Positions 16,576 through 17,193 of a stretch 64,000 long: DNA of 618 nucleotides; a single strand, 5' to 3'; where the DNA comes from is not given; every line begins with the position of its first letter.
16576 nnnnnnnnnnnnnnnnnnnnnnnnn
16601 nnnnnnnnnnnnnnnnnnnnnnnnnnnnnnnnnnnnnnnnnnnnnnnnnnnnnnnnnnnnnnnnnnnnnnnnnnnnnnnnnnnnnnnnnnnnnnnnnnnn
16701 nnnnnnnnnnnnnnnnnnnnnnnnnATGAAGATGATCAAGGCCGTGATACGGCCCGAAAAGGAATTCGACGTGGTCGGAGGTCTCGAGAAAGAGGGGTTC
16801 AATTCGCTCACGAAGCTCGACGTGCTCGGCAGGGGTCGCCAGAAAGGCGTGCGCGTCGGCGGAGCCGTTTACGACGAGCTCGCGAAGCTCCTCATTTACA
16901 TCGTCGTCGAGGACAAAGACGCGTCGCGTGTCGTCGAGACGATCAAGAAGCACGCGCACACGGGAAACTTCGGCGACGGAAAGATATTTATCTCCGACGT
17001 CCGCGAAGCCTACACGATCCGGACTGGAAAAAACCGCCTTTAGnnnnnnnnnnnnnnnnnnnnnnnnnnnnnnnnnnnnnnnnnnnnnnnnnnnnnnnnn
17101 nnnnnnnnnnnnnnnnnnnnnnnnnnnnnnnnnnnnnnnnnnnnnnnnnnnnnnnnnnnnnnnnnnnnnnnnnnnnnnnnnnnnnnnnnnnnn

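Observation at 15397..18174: GAF-ANTAR regulator, 290-nt structured leader, tandem divergent PII-like pair, then moeA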

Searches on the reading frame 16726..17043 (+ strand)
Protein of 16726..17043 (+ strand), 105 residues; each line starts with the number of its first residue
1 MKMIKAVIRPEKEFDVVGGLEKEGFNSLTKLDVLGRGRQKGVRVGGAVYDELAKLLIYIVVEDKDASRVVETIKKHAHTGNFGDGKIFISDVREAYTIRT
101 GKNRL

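Call 3: search_protein_families(library=pfam, proteins=[window:16726-17043:+], max_evalue=0.01)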
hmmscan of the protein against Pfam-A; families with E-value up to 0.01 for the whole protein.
window:16726-17043:+ (105 aa): 1 family
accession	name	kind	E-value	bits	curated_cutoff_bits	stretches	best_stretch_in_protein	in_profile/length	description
PF00543.27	P-II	-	2.1e-25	89.4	25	1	1-102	1-102/102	Nitrogen regulatory protein P-II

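Call 4: search_protein_families(library=ncbifam, proteins=[window:16726-17043:+], max_evalue=0.01)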
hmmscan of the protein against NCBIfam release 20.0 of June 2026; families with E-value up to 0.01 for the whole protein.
window:16726-17043:+ (105 aa): 3 families
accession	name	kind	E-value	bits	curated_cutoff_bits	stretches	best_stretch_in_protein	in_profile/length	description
NF008111.0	PRK10858.1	equivalog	1.1e-16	61.2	202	1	1-103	1-107/112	nitrogen regulatory protein P-II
NF007946.0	PRK10665.1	equivalog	4.4e-16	59.6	181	1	1-102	1-106/112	P-II family nitrogen regulator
NF045581.1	PG0541_fam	equivalog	0.001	19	45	1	3-75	2-75/91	PG0541 family transporter-associated protein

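Call 8: find_encoding_contigs(protein=window:16726-17043:+, flank=10000, max_places=10)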
Protein window:16726-17043:+ (105 aa): 6 contigs read that carry it; 2 places shown.
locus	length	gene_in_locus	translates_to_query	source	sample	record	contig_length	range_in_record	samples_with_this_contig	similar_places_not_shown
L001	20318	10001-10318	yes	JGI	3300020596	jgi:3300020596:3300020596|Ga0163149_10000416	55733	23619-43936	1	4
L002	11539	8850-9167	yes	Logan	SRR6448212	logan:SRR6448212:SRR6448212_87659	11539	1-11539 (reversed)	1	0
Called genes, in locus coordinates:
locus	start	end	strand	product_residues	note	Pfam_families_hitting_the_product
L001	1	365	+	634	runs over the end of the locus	PF00005:ABC_tran, PF02367:TsaE (faint), PF13555:AAA_29 (faint), PF00004:AAA (faint), PF12848:ABC_tran_Xtn, PF00005:ABC_tran, PF13191:AAA_16 (weak), PF16326:ABC_tran_CTD, +9 more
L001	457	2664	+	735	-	PF00199:Catalase, PF06628:Catalase-rel, PF01965:DJ-1_PfpI, PF18011:Catalase_C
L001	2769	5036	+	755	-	PF14870:PSII_BNR (faint), PF25852:DUF6242_C (faint), PF02012:BNR (faint), PF15902:Sortilin-Vps10 (weak), PF13088:BNR_2, PF15902:Sortilin-Vps10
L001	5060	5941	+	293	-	PF00072:Response_reg, PF00989:PAS (weak)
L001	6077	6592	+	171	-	PF01814:Hemerythrin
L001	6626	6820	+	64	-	-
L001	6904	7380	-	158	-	PF02870:Methyltransf_1N, PF01035:DNA_binding_1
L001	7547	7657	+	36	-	-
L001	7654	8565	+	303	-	PF03320:FBPase_glpX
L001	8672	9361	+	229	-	PF01590:GAF, PF13185:GAF_2, PF13492:GAF_3, PF03861:ANTAR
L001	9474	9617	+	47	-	-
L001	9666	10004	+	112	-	PF00543:P-II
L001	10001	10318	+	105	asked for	PF00543:P-II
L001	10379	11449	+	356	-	PF03453:MoeA_N, PF00994:MoCF_biosynth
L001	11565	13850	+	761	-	PF02012:BNR (faint), PF15902:Sortilin-Vps10 (weak)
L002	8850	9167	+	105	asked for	PF00543:P-II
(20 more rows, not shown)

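Call 14: list_cluster_members(proteins=[P0001, window:16726-17043:+, window:15397-16086:+, P0002])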
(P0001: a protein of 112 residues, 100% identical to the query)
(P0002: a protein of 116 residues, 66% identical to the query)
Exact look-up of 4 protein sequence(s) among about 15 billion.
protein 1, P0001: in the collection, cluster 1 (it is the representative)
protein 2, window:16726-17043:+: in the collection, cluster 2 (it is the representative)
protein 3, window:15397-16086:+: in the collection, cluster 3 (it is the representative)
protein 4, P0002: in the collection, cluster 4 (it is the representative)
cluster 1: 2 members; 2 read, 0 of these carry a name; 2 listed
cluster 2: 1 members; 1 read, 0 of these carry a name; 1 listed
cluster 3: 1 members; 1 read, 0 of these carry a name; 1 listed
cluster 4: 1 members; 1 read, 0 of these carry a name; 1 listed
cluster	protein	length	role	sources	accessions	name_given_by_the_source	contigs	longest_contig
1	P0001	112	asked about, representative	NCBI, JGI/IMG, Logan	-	-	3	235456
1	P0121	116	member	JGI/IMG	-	-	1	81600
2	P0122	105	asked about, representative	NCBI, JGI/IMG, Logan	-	-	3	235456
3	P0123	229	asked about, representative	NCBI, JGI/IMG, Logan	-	-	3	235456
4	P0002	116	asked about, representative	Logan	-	-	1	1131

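Call 20: find_homologous_proteins(query=window:16726-17043:+, max_evalue=0.001)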
Query window:16726-17043:+ (105 aa): 433 proteins with E <= 0.001 among 452 candidates; the best 120 are listed.
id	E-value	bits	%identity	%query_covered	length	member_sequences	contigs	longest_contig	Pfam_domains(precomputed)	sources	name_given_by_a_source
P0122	2.2e-60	219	100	100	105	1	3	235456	PF00543.28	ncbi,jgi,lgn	-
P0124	5.1e-55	202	90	100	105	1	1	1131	PF00543.28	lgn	-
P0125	1.7e-51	191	85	100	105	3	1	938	PF00543.28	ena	-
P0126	5.5e-51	189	87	100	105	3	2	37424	PF00543.28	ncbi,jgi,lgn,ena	-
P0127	1.9e-49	184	85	100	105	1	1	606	PF00543.28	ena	-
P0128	2.3e-49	184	84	100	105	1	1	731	PF00543.28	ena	-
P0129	3.2e-49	183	83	100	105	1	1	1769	PF00543.28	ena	-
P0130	3.5e-49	183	81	100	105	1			PF00543.28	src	-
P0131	4.1e-49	183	82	100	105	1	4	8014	PF00543.28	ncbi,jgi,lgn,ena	-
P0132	4.6e-49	183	83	100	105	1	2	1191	PF00543.28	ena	-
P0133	5.1e-49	183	81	100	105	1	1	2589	PF00543.28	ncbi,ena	-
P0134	6.6e-49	182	83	100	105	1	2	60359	PF00543.28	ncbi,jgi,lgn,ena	-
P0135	6.7e-49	182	80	100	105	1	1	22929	PF00543.28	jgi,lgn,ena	-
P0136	7.1e-49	182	83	100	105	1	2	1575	PF00543.28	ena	-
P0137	7.1e-49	182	83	100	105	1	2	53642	PF00543.28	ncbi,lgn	-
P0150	2.0e-47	178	81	100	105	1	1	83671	PF00543.28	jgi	jgi:nitrogen regulatory protein PII 1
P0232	1.5e-37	146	68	95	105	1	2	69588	PF00543.28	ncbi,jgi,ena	-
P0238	9.8e-37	143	61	100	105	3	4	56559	PF00543.28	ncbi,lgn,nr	ncbi:MAG: P-II family nitrogen regulator [Nitrospirae bacterium]|nr:P-II family nitrogen regulator [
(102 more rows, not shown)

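Call 21: find_encoding_contigs(protein=P0126, flank=8000, max_places=2)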
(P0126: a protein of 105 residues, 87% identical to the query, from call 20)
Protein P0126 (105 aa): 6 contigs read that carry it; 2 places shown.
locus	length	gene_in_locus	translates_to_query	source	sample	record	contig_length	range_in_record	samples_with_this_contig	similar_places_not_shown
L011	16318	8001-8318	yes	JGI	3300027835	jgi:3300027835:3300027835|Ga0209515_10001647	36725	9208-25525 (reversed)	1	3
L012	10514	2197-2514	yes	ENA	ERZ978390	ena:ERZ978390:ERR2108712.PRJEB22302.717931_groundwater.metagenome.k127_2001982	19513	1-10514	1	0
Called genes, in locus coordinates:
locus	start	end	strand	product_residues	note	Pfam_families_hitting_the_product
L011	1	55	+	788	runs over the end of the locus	-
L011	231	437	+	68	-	PF00313:CSD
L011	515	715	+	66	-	-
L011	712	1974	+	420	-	PF04851:ResIII, PF00270:DEAD, PF00271:Helicase_C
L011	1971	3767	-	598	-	PF00006:ATP-synt_ab (faint), PF02463:SMC_N (faint), PF00005:ABC_tran, PF13191:AAA_16 (faint), PF13401:AAA_22 (faint), PF12848:ABC_tran_Xtn, PF00005:ABC_tran, PF13304:AAA_21 (weak)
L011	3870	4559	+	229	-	PF01590:GAF, PF13185:GAF_2, PF13492:GAF_3, PF03861:ANTAR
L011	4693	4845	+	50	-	-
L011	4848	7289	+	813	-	PF01266:DAO (faint), PF07992:Pyr_redox_2, PF13738:Pyr_redox_3, PF00070:Pyr_redox, PF18267:Rubredoxin_C, PF04324:Fer2_BFD, PF03460:NIR_SIR_ferr, PF01077:NIR_SIR, +1 more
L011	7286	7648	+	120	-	PF00355:Rieske, PF13806:Rieske_2, PF22543:Rieske_4 (weak)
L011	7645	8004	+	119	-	PF00543:P-II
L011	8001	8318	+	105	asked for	PF00543:P-II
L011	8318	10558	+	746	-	PF04879:Molybdop_Fe4S4, PF00384:Molybdopterin, PF01568:Molydop_binding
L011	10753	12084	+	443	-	PF13379:NMT1_2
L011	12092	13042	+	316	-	PF00528:BPD_transp_1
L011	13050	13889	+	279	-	PF00005:ABC_tran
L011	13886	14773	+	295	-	PF00005:ABC_tran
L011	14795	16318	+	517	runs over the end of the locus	PF13372:Alginate_exp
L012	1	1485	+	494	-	?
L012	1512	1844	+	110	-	PF00355:Rieske, PF13806:Rieske_2, PF22543:Rieske_4 (weak)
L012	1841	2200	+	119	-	PF00543:P-II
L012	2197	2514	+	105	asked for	PF00543:P-II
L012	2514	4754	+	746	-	PF04879:Molybdop_Fe4S4, PF00384:Molybdopterin, PF01568:Molydop_binding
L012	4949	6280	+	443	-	PF13379:NMT1_2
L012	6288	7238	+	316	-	PF00528:BPD_transp_1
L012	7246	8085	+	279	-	PF00005:ABC_tran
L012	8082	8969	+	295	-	PF00005:ABC_tran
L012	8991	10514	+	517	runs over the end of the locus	PF13372:Alginate_exp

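Call 22: find_encoding_contigs(protein=P0134, flank=8000, max_places=2)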
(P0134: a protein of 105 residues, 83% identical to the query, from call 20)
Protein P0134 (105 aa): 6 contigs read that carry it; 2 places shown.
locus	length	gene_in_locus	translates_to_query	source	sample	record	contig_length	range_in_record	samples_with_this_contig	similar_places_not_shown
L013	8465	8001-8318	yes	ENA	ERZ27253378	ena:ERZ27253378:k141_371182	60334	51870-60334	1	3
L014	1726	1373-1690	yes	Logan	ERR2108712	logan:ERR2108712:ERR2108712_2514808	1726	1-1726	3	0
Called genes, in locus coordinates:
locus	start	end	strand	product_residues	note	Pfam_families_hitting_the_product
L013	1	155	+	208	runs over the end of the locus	PF01844:HNH, PF14279:HNH_5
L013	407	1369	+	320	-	PF13581:HATPase_c_2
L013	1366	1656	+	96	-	PF14213:DUF4325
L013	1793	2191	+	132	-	-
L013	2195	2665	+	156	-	PF09990:DUF2231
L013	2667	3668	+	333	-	PF01545:Cation_efflux, PF16916:ZT_dimer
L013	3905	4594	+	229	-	PF01590:GAF, PF13185:GAF_2, PF13492:GAF_3, PF03861:ANTAR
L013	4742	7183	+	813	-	PF01266:DAO (faint), PF07992:Pyr_redox_2, PF13738:Pyr_redox_3, PF00070:Pyr_redox, PF18267:Rubredoxin_C, PF04324:Fer2_BFD, PF03460:NIR_SIR_ferr, PF01077:NIR_SIR, +1 more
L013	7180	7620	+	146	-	PF00355:Rieske, PF13806:Rieske_2, PF22543:Rieske_4 (weak)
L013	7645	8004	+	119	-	PF00543:P-II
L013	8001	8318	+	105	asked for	PF00543:P-II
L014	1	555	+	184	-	?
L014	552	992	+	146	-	PF00355:Rieske, PF13806:Rieske_2, PF22543:Rieske_4 (weak)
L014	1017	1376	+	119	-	PF00543:P-II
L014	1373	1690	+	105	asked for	PF00543:P-II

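Call 23: find_encoding_contigs(protein=P0150, flank=8000, max_places=2)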
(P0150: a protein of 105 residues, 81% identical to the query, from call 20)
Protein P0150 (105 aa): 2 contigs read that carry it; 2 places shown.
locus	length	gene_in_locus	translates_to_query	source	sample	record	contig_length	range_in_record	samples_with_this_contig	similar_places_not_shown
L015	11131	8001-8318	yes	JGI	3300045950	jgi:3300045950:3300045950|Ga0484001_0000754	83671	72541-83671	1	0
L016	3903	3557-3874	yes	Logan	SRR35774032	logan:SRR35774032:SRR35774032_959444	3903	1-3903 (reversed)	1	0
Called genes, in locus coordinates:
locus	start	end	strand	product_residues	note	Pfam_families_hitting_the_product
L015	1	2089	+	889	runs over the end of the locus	PF25767:ARM_TBCD_2nd (faint), PF21047:HEAT_Maestro (faint), PF25757:TPR_DNAAF5 (weak), PF13646:HEAT_2 (weak), PF23271:HEAT_GCN1, PF13646:HEAT_2, PF24714:TOR1L1_N, PF23227:HEAT_MROH2B_C (weak), +12 more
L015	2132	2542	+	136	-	PF07291:MauE (faint), PF07681:DoxX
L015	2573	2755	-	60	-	-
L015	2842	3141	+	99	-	-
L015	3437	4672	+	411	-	PF07690:MFS_1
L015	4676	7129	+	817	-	PF01266:DAO (faint), PF07992:Pyr_redox_2, PF13738:Pyr_redox_3, PF00070:Pyr_redox, PF18267:Rubredoxin_C, PF04324:Fer2_BFD, PF03460:NIR_SIR_ferr, PF01077:NIR_SIR, +1 more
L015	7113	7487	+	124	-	PF00355:Rieske, PF13806:Rieske_2, PF22543:Rieske_4 (weak)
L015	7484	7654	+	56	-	-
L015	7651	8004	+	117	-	PF00543:P-II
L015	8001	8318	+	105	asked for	PF00543:P-II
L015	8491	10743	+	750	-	PF04879:Molybdop_Fe4S4, PF00384:Molybdopterin, PF01568:Molydop_binding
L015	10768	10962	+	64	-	-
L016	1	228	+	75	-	?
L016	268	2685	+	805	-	PF07992:Pyr_redox_2, PF13738:Pyr_redox_3, PF00070:Pyr_redox, PF18267:Rubredoxin_C, PF04324:Fer2_BFD, PF03460:NIR_SIR_ferr, PF01077:NIR_SIR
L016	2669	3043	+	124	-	PF00355:Rieske, PF13806:Rieske_2, PF22543:Rieske_4 (weak)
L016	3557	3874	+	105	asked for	PF00543:P-II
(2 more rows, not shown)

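Call 42: search_solved_structures(query=window:16726-17043:+, max_evalue=0.001, show_alignments=2)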
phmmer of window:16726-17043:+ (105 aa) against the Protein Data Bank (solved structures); distinct sequences matched with E-value up to 0.001: 41.
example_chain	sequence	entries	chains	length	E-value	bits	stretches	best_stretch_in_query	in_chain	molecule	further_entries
9p1x_H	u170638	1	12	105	8.5e-32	112.8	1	1-103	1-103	P-II family nitrogen regulatory protein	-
3o8w_A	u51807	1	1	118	5.2e-19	71.8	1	1-103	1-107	Nitrogen regulatory protein P-II (GlnB-1)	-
3t9z_A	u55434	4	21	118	8.4e-19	71.1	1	1-103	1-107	Nitrogen regulatory protein P-II (GlnB-3)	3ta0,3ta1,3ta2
2eg1_A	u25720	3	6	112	1.4e-16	64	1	1-102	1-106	Nitrogen regulatory protein P-II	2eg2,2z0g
3mhy_A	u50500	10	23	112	2e-16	63.5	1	1-103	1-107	PII-like protein Pz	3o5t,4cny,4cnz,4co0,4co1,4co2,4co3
7p4v_A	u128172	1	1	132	3.5e-16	62.7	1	1-102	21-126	GlnK1 from Methanothermococcus thermolithotrophicus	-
1hwu_A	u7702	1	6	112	7.2e-16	61.7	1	1-102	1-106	PII PROTEIN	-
3n5b_A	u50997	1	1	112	1.2e-15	61.1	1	1-103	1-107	Nitrogen regulatory protein P-II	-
8wm7_E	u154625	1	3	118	1.4e-15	60.8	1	1-103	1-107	Nitrogen regulatory protein P-II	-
1qy7_A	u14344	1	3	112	1.5e-15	60.7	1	1-103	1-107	Nitrogen regulatory protein P-II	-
3ncp_A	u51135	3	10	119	3.2e-15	59.6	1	1-102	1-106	Nitrogen regulatory protein P-II (GlnB-2)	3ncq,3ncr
2jj4_D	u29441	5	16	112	3.7e-15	59.4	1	1-103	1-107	NITROGEN REGULATORY PROTEIN P-II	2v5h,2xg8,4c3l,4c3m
2xul_A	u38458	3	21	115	4.1e-15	59.3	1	1-103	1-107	NITROGEN REGULATORY PROTEIN P-II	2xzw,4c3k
1pil_A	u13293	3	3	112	5.2e-15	59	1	1-102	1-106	SIGNAL TRANSDUCING PROTEIN P2 | PII | Nitrogen regulatory protein P-II 1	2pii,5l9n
7p4y_A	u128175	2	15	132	7.6e-15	58.4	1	1-101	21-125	GlnK2 from Methanothermococcus thermolithotrophicus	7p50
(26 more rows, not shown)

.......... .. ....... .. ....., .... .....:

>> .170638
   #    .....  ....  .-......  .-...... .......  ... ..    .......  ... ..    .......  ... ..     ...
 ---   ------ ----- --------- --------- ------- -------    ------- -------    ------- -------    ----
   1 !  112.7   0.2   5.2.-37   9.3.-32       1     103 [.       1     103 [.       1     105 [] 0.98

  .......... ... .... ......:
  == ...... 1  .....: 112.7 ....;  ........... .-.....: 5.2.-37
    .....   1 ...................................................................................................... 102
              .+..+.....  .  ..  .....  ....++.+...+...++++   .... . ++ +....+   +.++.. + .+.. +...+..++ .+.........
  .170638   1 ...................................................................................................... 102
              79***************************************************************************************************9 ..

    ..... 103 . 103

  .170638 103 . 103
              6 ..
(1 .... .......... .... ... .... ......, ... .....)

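Call 58: find_encoding_contigs(protein=P0238, flank=7000, max_places=2)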
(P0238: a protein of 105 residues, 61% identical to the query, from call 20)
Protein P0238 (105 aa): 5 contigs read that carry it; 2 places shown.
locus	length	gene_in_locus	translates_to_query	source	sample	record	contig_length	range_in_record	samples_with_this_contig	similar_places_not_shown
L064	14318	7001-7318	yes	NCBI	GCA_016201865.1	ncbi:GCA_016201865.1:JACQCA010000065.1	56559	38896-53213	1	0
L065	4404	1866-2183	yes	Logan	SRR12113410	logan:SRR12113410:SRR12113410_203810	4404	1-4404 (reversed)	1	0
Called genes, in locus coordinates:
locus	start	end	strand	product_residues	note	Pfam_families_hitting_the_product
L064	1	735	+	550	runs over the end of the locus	PF00005:ABC_tran, PF02463:SMC_N (faint), PF13304:AAA_21 (weak), PF12848:ABC_tran_Xtn, PF00005:ABC_tran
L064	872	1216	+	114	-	PF00543:P-II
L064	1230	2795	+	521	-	PF01590:GAF, PF13185:GAF_2, PF13492:GAF_3 (faint), PF00158:Sigma54_activat, PF14532:Sigma54_activ_2, PF07728:AAA_5 (weak), PF25601:AAA_lid_14, PF02954:HTH_8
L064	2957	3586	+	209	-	PF00174:Oxidored_molyb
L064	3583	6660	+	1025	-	PF07992:Pyr_redox_2, PF13738:Pyr_redox_3 (weak), PF00070:Pyr_redox, PF18267:Rubredoxin_C, PF04324:Fer2_BFD, PF03460:NIR_SIR_ferr, PF01077:NIR_SIR, PF03460:NIR_SIR_ferr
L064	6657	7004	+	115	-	PF00543:P-II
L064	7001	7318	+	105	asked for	PF00543:P-II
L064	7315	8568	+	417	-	PF07690:MFS_1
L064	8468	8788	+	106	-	PF18024:HTH_50 (weak), PF02954:HTH_8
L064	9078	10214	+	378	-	PF07642:BBP2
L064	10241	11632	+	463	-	PF00909:Ammonium_transp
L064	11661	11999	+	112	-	PF00543:P-II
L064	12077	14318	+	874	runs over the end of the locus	PF08335:GlnD_UR_UTase, PF27444:GlnD_3rd (weak), PF01842:ACT (faint), PF01966:HD (faint), PF22754:bHLH-TF_ACT-like_plant (faint), PF24931:ACT_ACR9_3rd (weak), PF26956:ACT_ACR_D1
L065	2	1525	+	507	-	?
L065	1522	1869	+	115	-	PF00543:P-II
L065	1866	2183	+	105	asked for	PF00543:P-II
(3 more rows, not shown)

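Call 59: find_encoding_contigs(protein=P0232, flank=7000, max_places=2)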
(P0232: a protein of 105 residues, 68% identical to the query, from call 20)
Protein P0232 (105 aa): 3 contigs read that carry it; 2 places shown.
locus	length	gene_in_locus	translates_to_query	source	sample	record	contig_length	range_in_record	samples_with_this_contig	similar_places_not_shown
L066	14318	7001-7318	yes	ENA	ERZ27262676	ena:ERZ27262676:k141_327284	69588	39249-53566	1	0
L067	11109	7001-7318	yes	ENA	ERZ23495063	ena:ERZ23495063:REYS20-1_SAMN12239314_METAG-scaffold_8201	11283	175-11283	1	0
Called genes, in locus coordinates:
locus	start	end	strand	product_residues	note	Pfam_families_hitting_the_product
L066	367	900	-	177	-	PF01402:RHH_1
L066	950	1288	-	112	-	PF00543:P-II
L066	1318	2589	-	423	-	PF00909:Ammonium_transp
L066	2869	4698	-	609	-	PF00989:PAS, PF08448:PAS_4, PF13426:PAS_9, PF01590:GAF, PF13185:GAF_2, PF13492:GAF_3, PF00512:HisKA, PF02518:HATPase_c, +1 more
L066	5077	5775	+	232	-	PF03460:NIR_SIR_ferr, PF01077:NIR_SIR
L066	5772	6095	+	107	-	PF00543:P-II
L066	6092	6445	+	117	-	PF00543:P-II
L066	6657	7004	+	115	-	PF00543:P-II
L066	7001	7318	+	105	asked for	PF00543:P-II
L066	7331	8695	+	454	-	PF07690:MFS_1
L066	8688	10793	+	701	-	PF04879:Molybdop_Fe4S4, PF00384:Molybdopterin, PF01568:Molydop_binding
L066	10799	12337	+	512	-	PF03460:NIR_SIR_ferr, PF01077:NIR_SIR, PF03460:NIR_SIR_ferr, PF01077:NIR_SIR (weak)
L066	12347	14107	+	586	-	PF02730:AFOR_N, PF01314:AFOR_C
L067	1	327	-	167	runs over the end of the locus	?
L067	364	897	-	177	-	PF01402:RHH_1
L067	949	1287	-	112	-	PF00543:P-II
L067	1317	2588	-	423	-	PF00909:Ammonium_transp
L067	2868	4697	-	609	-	PF00989:PAS, PF08448:PAS_4, PF13426:PAS_9, PF01590:GAF, PF13185:GAF_2, PF13492:GAF_3, PF00512:HisKA, PF02518:HATPase_c, +1 more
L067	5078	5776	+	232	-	PF03460:NIR_SIR_ferr, PF01077:NIR_SIR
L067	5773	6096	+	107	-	PF00543:P-II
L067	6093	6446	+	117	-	PF00543:P-II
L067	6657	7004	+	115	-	PF00543:P-II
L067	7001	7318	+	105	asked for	PF00543:P-II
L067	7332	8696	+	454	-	PF07690:MFS_1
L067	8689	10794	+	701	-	PF04879:Molybdop_Fe4S4, PF00384:Molybdopterin, PF01568:Molydop_binding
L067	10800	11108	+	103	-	?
